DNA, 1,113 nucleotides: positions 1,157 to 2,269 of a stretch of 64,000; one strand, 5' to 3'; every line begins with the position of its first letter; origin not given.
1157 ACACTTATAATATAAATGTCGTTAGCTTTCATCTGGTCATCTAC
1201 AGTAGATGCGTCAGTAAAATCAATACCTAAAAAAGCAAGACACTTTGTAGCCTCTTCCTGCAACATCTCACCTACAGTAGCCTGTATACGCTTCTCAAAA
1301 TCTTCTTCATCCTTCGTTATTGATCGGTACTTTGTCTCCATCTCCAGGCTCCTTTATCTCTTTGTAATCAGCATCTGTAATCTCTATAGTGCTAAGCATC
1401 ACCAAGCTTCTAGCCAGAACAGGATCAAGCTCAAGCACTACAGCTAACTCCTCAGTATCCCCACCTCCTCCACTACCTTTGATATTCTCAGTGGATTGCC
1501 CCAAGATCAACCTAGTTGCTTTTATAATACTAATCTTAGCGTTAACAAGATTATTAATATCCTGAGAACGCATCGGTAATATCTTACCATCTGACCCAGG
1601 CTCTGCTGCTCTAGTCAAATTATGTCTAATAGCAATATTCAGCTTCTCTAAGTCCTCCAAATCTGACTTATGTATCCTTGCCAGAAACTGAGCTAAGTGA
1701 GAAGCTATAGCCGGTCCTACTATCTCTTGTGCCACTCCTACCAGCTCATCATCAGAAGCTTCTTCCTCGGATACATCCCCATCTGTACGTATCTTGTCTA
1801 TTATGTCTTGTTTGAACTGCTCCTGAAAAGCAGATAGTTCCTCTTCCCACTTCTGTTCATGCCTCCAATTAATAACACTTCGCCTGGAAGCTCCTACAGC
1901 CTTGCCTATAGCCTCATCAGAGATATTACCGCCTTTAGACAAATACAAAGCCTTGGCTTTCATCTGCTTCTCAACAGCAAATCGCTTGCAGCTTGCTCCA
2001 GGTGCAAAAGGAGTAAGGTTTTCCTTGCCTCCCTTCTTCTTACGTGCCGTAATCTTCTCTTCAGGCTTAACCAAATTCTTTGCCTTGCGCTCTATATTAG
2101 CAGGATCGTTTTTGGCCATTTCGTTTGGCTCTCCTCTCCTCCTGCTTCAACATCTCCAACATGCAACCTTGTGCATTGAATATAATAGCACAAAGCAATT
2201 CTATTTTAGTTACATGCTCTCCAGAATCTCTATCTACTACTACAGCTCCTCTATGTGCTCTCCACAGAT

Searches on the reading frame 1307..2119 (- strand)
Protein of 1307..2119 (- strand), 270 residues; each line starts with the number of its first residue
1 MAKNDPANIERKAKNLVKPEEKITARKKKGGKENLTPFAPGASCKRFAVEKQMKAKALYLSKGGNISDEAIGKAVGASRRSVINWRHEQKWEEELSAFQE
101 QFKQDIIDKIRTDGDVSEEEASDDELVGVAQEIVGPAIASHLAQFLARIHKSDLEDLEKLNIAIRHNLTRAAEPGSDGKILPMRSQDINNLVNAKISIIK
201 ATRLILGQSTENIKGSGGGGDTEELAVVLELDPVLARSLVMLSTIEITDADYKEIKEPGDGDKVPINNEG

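Call 32: find_encoding_contigs(protein=window:1307-2119:-, flank=10000, max_places=2)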
Protein window:1307-2119:- (270 aa): 23 contigs read that carry it; 2 places shown.
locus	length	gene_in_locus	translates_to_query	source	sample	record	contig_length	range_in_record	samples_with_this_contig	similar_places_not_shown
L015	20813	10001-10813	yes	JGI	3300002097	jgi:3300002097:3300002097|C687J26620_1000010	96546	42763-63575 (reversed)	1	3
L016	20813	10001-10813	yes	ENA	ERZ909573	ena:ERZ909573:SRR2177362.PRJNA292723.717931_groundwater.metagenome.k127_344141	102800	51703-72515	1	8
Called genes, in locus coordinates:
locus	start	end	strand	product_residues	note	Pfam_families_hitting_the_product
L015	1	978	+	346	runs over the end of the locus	-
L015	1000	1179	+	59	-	PF07432:Hc1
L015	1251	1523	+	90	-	-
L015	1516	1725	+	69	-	-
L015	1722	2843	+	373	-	PF00154:RecA_N, PF08423:Rad51 (faint)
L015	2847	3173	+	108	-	-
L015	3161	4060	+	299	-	PF02739:5_3_exonuc_N, PF01367:5_3_exonuc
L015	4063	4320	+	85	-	-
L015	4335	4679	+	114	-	-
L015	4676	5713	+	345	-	PF00149:Metallophos, PF12850:Metallophos_2 (weak)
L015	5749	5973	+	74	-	-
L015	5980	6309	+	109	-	-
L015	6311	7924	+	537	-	PF02463:SMC_N, PF13476:AAA_23, PF13514:AAA_27 (weak), PF13555:AAA_29 (faint), PF13304:AAA_21 (faint)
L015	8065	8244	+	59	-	-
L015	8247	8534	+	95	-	-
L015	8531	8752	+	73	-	-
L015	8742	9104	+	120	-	-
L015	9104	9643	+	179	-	PF24608:PDDEXK_15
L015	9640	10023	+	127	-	-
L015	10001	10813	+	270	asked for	-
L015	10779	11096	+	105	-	-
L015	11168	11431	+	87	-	-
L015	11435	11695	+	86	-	-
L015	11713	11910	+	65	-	-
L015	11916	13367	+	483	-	PF17289:Terminase_6C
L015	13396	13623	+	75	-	-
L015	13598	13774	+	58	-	-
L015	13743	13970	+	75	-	-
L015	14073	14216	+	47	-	-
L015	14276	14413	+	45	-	-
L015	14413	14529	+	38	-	-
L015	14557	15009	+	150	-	-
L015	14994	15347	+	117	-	-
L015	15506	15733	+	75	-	-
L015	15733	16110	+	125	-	-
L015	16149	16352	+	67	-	-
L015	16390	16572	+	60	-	-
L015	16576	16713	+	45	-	-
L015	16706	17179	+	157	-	-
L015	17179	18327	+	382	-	-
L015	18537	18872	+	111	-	-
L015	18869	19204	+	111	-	-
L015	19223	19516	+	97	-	-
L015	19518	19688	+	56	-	-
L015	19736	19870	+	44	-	-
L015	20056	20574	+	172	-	-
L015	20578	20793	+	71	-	-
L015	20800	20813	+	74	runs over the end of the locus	-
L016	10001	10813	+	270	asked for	-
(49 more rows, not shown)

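Call 75: find_related_loci(query=L015:20056-20574:+, collection=metagenome_contigs, flank=10000)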
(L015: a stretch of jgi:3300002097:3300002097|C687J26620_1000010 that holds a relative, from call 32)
Query L015:20056-20574:+ (172 aa) in metagenome_contigs; peptide patterns used: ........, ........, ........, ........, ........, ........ (x = any residue, [..] = any of these).
160 stretches matched a pattern, but none encodes a relative of the query by tblastn (E <= 1e-3).
